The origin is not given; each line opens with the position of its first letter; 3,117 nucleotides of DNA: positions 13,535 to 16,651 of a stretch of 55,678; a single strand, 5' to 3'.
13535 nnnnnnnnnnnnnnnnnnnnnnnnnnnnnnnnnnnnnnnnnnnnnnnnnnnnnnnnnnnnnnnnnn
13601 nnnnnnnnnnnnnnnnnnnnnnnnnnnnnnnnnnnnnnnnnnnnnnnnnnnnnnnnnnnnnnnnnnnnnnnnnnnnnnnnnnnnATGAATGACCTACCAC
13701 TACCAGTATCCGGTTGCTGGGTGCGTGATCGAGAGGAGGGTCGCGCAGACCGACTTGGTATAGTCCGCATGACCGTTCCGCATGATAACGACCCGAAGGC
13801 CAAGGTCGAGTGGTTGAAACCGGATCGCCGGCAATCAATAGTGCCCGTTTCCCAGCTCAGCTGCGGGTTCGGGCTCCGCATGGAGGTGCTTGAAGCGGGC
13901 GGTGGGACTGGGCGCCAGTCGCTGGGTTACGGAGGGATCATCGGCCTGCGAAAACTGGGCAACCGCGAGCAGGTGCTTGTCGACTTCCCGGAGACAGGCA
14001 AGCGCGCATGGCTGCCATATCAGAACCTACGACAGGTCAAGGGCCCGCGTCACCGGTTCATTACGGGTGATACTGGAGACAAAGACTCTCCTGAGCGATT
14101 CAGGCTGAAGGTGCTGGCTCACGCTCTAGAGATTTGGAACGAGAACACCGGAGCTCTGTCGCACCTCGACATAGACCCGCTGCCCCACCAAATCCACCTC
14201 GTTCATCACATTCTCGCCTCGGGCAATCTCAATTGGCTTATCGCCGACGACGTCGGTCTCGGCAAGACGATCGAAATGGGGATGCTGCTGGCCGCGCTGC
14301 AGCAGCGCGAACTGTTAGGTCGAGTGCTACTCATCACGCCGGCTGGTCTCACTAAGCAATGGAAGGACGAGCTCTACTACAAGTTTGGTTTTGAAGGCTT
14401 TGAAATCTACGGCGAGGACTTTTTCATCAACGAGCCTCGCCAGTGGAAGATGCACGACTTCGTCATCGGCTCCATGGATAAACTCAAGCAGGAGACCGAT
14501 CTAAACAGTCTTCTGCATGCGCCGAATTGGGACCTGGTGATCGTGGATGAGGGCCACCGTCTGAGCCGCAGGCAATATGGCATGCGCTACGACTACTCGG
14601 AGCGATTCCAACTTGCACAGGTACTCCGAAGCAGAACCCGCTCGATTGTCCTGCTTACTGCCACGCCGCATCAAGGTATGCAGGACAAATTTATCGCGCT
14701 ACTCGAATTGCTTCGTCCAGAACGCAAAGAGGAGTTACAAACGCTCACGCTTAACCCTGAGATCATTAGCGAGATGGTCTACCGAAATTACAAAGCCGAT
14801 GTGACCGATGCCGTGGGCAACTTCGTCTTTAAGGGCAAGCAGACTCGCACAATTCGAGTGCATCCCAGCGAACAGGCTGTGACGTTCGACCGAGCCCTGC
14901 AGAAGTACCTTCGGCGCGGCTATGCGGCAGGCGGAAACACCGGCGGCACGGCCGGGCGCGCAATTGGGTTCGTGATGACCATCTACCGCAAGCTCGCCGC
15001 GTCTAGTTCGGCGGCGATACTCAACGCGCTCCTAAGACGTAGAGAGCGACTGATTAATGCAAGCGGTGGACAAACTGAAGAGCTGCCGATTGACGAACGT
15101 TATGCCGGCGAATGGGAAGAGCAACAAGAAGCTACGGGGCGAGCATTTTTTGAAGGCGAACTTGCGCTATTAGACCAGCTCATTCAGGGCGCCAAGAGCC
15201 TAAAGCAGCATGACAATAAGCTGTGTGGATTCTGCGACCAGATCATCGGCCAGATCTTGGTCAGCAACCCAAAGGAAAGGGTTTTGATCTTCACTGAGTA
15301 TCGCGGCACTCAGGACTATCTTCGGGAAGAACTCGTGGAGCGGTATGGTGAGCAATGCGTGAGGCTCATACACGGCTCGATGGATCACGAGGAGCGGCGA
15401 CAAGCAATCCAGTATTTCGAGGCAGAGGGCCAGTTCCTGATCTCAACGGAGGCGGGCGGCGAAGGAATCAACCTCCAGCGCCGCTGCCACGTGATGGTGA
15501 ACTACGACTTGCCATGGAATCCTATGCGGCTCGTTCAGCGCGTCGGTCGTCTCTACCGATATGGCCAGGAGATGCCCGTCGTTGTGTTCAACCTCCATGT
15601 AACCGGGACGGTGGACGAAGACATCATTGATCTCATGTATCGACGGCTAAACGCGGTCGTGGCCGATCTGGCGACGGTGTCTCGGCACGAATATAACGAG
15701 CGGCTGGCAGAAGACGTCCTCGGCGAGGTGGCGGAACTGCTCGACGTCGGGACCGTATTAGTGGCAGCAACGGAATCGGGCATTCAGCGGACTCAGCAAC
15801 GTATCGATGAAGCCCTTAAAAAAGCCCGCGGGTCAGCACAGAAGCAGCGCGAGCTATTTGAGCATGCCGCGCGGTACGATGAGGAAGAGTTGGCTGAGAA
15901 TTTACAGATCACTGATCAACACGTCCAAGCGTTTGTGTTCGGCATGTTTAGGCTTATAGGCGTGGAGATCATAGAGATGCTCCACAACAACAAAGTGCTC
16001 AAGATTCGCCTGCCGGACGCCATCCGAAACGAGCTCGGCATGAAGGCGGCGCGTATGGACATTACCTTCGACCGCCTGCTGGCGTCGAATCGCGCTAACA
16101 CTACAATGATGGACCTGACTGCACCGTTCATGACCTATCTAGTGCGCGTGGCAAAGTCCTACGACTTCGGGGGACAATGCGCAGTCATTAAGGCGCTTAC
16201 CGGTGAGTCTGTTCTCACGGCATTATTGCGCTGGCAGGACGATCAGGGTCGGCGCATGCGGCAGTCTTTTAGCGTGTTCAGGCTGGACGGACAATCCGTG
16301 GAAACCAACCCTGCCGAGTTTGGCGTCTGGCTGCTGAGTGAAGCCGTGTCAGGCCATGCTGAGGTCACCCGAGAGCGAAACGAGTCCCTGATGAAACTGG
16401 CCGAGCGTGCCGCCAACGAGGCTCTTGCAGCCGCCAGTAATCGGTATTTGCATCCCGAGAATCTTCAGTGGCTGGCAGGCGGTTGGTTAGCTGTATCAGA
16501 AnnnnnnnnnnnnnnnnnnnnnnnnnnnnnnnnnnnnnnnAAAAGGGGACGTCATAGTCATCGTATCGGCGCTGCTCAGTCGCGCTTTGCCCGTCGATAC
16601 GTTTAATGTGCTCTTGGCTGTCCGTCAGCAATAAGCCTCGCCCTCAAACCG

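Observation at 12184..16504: Candidate undescribed two-gene system: acidic 502-aa protein translationally coupled to a RapA-like SNF2 ATPase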

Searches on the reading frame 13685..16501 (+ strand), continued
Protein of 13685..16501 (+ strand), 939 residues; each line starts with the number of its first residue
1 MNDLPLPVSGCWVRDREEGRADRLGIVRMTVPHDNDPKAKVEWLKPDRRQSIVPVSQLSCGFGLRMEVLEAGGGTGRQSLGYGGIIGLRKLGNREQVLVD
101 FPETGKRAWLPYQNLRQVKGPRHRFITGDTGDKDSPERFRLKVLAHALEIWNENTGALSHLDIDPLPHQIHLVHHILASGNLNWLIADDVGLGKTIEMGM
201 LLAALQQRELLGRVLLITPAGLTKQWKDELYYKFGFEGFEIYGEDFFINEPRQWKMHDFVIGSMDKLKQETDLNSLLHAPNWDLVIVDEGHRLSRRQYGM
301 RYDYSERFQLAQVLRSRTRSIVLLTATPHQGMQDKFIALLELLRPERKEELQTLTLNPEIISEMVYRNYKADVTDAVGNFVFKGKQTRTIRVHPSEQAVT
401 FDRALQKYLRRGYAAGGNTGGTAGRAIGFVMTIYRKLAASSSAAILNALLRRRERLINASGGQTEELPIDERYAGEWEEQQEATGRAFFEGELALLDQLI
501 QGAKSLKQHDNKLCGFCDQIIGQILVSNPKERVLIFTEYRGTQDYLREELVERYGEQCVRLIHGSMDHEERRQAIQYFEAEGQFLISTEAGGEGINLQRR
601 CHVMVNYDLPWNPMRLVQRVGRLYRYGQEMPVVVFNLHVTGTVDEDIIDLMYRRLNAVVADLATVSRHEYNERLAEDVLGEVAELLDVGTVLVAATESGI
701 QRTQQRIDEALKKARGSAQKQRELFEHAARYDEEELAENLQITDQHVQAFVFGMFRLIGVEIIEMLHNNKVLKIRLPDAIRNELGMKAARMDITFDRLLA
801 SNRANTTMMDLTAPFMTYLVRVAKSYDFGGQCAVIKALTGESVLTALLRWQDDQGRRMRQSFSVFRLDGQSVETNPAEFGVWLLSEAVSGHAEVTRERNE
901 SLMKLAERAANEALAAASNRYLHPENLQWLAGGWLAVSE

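Call 58: get_annotated_region(hit=H2, flank=9000)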
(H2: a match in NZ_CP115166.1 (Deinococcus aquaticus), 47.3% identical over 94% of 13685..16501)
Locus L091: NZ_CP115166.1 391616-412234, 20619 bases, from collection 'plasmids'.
description: Deinococcus aquaticus strain PB-314 plasmid pDATS01, complete sequence
organism: Deinococcus aquaticus (NCBI taxid 328692)
taxonomy: Bacteria; Deinococcota; Deinococci; Deinococcales; Deinococcaceae; Deinococcus; Deinococcus aquaticus
host: -; source: Freshwater stream system, activated sludge; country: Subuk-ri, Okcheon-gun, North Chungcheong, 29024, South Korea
typing (MOB-suite, as given by PLSDB): non-mobilizable
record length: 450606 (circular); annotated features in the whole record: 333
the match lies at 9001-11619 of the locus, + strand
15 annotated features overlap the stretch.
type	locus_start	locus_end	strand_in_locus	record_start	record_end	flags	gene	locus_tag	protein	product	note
CDS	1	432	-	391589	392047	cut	-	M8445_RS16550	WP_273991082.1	hypothetical protein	-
CDS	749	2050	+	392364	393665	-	-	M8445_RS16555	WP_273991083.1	hypothetical protein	-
CDS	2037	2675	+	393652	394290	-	-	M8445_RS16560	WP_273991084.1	response regulator transcription factor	GO:0000160 - phosphorelay signal transduction system [Evidence IEA]; GO:0006355 - regulation of DNA-templated ...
CDS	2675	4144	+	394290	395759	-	-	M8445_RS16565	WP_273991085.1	HAMP domain-containing sensor histidine kinase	GO:0007165 - signal transduction [Evidence IEA]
CDS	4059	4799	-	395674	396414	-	-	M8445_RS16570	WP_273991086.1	hypothetical protein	-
CDS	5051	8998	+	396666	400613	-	-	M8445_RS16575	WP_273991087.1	hypothetical protein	-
CDS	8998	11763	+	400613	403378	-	-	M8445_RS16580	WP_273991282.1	DEAD/DEAH box helicase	-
CDS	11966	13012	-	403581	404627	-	-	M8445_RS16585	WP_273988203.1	transposase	GO:0006313 - DNA transposition [Evidence IEA]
CDS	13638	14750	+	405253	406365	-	-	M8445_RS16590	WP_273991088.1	transposase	GO:0006313 - DNA transposition [Evidence IEA]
CDS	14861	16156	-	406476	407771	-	-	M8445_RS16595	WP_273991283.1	replication initiator protein A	-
CDS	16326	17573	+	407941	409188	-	tnpB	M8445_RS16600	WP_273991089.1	IS200/IS605 family element RNA-guided endonuclease TnpB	-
CDS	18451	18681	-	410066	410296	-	-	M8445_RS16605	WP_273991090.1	helix-turn-helix transcriptional regulator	-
CDS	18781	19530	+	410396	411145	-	-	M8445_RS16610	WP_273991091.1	hypothetical protein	-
CDS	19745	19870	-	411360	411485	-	-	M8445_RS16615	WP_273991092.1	hypothetical protein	-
CDS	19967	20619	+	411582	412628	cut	-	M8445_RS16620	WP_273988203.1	transposase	GO:0006313 - DNA transposition [Evidence IEA]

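Call 74: search_protein_families(library=pfam, proteins=[L047:8126-8779:+, L037:9440-14038:+], max_evalue=0.1)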
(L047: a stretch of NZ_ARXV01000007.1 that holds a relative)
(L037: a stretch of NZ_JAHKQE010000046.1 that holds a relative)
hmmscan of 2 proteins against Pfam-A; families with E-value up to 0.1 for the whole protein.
L047:8126-8779:+ (218 aa): 2 families
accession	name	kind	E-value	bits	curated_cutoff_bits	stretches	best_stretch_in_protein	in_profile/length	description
PF18735.6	HEPN_RiboL-PSP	-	0.0058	17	28.4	1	136-200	113-189/191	RiboL-PSP-HEPN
PF14490.11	HHH_RecD2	-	0.033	14.5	27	0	70-141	1-62/92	ATP-dependent RecD2 DNA helicase HHH domain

L037:9440-14038:+ (1533 aa): 3 families
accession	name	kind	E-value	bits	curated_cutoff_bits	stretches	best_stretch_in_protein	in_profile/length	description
PF07669.17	Eco57I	-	7.3e-13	49.4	25.3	1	661-1035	1-88/171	Eco57I restriction-modification methylase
PF20473.4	MmeI_Mtase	-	5.2e-05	23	27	1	601-683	16-85/259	MmeI, DNA-methyltransferase domain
PF02384.22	N6_Mtase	-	0.00053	19.9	20.4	1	564-676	17-93/311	N-6 DNA Methylase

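Call 80: search_protein_families(library=phrogs, proteins=[window:13685-16501:+], max_evalue=0.01)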
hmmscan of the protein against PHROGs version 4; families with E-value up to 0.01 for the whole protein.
window:13685-16501:+ (939 aa): 11 families
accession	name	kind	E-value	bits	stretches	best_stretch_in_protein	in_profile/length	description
phrog_23807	-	unknown function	1.5e-72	245.7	1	157-748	122-747/1053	-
phrog_62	-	DNA, RNA and nucleotide metabolism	1.1e-58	199.8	2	506-713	984-1178/1881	DNA helicase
phrog_16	-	DNA, RNA and nucleotide metabolism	7.9e-26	91.5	2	519-641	477-590/986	DNA helicase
phrog_26785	-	unknown function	1.2e-24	87.4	2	508-650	683-853/1087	-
phrog_29996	-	unknown function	2.2e-19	70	1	523-666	1022-1166/1189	-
phrog_1685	-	unknown function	1e-08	33.9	1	575-677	1461-1563/2278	-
phrog_11354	-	unknown function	3.3e-08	34.2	1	587-651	30-94/116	-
phrog_11801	-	other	7.2e-08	31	1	520-647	1354-1478/2269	DNA methyltransferase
phrog_10089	-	moron, auxiliary metabolic gene and host takeover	7.4e-05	20.6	1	587-683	2892-2989/4647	DarB-like antirestriction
phrog_9690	-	DNA, RNA and nucleotide metabolism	0.00035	20.7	1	528-629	157-259/306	DNA helicase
phrog_21007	-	other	0.0051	15.9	1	572-679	64-171/857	DNA methyltransferase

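Call 86: predict_structure(alignment_id=A4)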
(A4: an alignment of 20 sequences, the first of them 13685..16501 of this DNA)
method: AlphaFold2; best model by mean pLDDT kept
length: 939 residues; sequences in the alignment: 20
mean_pLDDT: 69.5   pTM: 0.59
mean pLDDT of the five models: 69.5, 66.6, 65.3, 62.9, 62.8
residues with pLDDT >= 90: 88; 70-90: 467; 50-70: 198; < 50: 186
segments of 3 or more residues with pLDDT < 50: 73-76, 189-192, 291-304, 327-331, 369-384, 416-422, 462-487, 590-597, 611-615, 638-718, 730-737
pLDDT, mean of each block of 10 residues (from residue 1): 69 78 82 74 75 87 82 54 84 84 80 78 71 87 91 67 62 77 74 71 84 87 81 82 87 87 85 86 84 35 56 87 65 65 82 64 64 37 55 72 72 53 55 59 72 69 39 34 47 82 79 80 78 70 74 79 63 65 62 47 63 49 54 58 39 33 29 28 25 28 35 46 55 52 85 92 86 90 83 81 77 86 79 85 90 79 89 89 89 80 89 81 82 76
secondary structure, 60 per line:
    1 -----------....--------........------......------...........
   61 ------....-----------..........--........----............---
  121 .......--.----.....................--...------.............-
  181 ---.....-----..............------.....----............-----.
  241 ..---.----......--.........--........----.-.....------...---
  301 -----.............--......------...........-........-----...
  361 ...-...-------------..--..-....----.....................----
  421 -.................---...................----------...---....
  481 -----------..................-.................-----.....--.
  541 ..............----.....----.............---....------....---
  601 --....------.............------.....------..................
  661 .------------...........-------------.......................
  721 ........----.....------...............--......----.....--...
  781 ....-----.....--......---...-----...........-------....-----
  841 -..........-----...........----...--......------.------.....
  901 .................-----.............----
elements in order (helices of 4 or more, strands of 3 or more residues): E12-15 E24-31 E38-43 E50-54 E58-60 E67-70 E82-91 E94-101 E106-111 E115-117 H121-127 H135-155 H167-179 E184-188 H194-207 E214-218 H223-234 E240-242 H251-256 E259-263 H264-267 H270-277 E284-288 H306-317 E321-326 H333-343 H345-352 H358-363 E365-367 E388-391 H396-416 H422-438 H442-460 H477-480 H492-509 H511-527 E533-537 H540-554 E559-563 H568-580 E584-587 H594-597 E603-606 H613-625 E632-636 H643-661 H674-684 H698-728 H733-737 H744-758 E761-766 E771-775 H778-784 E790-794 H797-802 E806-808 H814-824 E832-835 E842-851 E857-867 E872-874 H877-882 H896-917 E923-935

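Call 88: fold_search(model_id=the predicted structure, library=pdb)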
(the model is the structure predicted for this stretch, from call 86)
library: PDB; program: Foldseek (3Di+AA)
matches with E <= 10: 1311; with E <= 0.001: 346
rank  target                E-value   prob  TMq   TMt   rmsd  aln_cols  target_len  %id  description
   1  6bog_A                3.7e-30  1.00  0.38  0.38  16.9      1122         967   17  Crystal structure of RapA, a Swi2/Snf2 protein that recycles RNA polymerase during transcription (released 2017-12-13)
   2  8t0l_F                5.9e-29  1.00  0.39  0.38  12.9      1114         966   18  E. coli Sw2/Snf2 ATPase RapA bound to both ADP-AlF3 and reconstituted E. coli RNA polymerase post-termination complex  (released 2025-04-02)
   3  8so8                  6.6e-25  1.00  0.38  0.41  14.4       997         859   19  Crystal structure of an N-terminally truncated variant of Escherichia coli RapA (released 2024-07-03)
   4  8spg                  8.6e-24  1.00  0.37  0.40  14.0      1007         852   18  Crystal structure of N-terminally truncated Escherichia coli RapA in complex with MgADP (released 2024-07-03)
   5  4s20_K                5.6e-23  1.00  0.37  0.37  16.9      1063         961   18  Structural basis for transcription reactivation by RapA (released 2015-02-04)
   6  9jnu_K                2.3e-17  1.00  0.28  0.45  15.2       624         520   19  Structure of isw1-nucleosome complex in ADP state (released 2025-04-09)
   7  9ear_W                7.0e-16  1.00  0.31  0.41  18.5       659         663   20  CHD1-nucleosome complex (closed state) (released 2025-05-07)
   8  9jnz_K                7.4e-16  1.00  0.28  0.45  16.1       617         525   20  Structure of isw1-nucleosome complex in Apo state (released 2025-04-09)
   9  9lj2_K                7.8e-16  1.00  0.29  0.41  10.1       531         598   23  Structure of isw1-nucleosome double-bound complex in ADP-ADP+ state (released 2025-04-09)
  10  5jxr_A                1.4e-15  1.00  0.19  0.27  25.0       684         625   17  Crystal structure of MtISWI (released 2016-12-07)
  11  9jnw_K                2.2e-15  1.00  0.28  0.40  14.0       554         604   22  Structure of isw1-nucleosome complex in ADP+ state (released 2025-04-09)
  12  9jnp_K                4.6e-15  1.00  0.28  0.50   9.9       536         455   21  Structure of isw1-nucleosome complex in ATP state (released 2025-04-09)
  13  9gd3_W                5.4e-15  1.00  0.31  0.33  19.9       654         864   18  Structure of a mononucleosome bound by one copy of Chd1 with the DBD on the exit-side DNA. (released 2024-09-18)
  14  6ryr_W                7.4e-15  1.00  0.30  0.37  22.8       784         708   18  Nucleosome-CHD4 complex structure (single CHD4 copy) (released 2020-07-15)
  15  9jo5_K                8.3e-15  1.00  0.29  0.42  16.2       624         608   21  Structure of isw1-nucleosome complex in ADP-B state (released 2025-04-09)
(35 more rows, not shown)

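Call 109: search_protein_families(library=padloc, alignment_id=A5, max_evalue=1e-10)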
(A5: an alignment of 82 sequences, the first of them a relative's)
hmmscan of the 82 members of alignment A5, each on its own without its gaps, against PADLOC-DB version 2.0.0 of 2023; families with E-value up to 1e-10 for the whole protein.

A. member 1, L005:11539-12687:- (383 aa): 0 families

B. families by the number of members that match (of 82 scanned): 208 families (the first 25 are shown)
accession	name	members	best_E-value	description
PDLC03632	MTase_III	9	0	Type III methyltransferase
PDLC03354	MTase_II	9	2.2e-44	Type II methyltransferase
PDLC03636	MTase_III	9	1.5e-38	Type III methyltransferase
PDLC03644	MTase_III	9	1.2e-34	Type III methyltransferase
PDLC03635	MTase_III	9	1.7e-33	Type III methyltransferase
PDLC03634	MTase_III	9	6.1e-31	Type III methyltransferase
PDLC03300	MTase_II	9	1.6e-30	Type II methyltransferase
PDLC03633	MTase_III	9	8.9e-28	Type III methyltransferase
PDLC03339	MTase_II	9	1.6e-27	Type II methyltransferase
PDLC03638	MTase_III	9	7.6e-27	Type III methyltransferase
PDLC03641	MTase_III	9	1.1e-25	Type III methyltransferase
PDLC03371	MTase_II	9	1.3e-23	Type II methyltransferase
PDLC03637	MTase_III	9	8e-20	Type III methyltransferase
PDLC03738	oMTase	8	3e-18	orphan methyltransferase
PDLC03216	MTase_II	8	8.2e-18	Type II methyltransferase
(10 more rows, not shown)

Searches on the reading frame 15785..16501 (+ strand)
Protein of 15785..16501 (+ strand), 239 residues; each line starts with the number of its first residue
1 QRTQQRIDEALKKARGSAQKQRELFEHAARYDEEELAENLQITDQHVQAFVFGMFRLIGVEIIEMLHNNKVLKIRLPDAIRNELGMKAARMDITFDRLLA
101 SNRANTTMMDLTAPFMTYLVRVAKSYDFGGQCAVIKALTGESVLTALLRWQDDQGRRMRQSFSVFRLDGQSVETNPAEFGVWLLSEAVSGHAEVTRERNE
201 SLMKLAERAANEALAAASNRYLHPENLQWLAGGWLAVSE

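Call 74: search_protein_families(library=pfam, proteins=[window:15785-16501:+], max_evalue=0.1)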
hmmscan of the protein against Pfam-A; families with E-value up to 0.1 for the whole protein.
window:15785-16501:+ (239 aa): 2 families
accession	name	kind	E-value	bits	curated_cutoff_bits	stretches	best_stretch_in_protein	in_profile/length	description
PF12137.13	RapA_C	-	0.017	14.6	26.8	1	33-133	94-196/360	RNA polymerase recycling family C-terminal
PF19184.5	DUF5866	-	0.031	14.4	25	1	30-74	13-55/74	Family of unknown function (DUF5866)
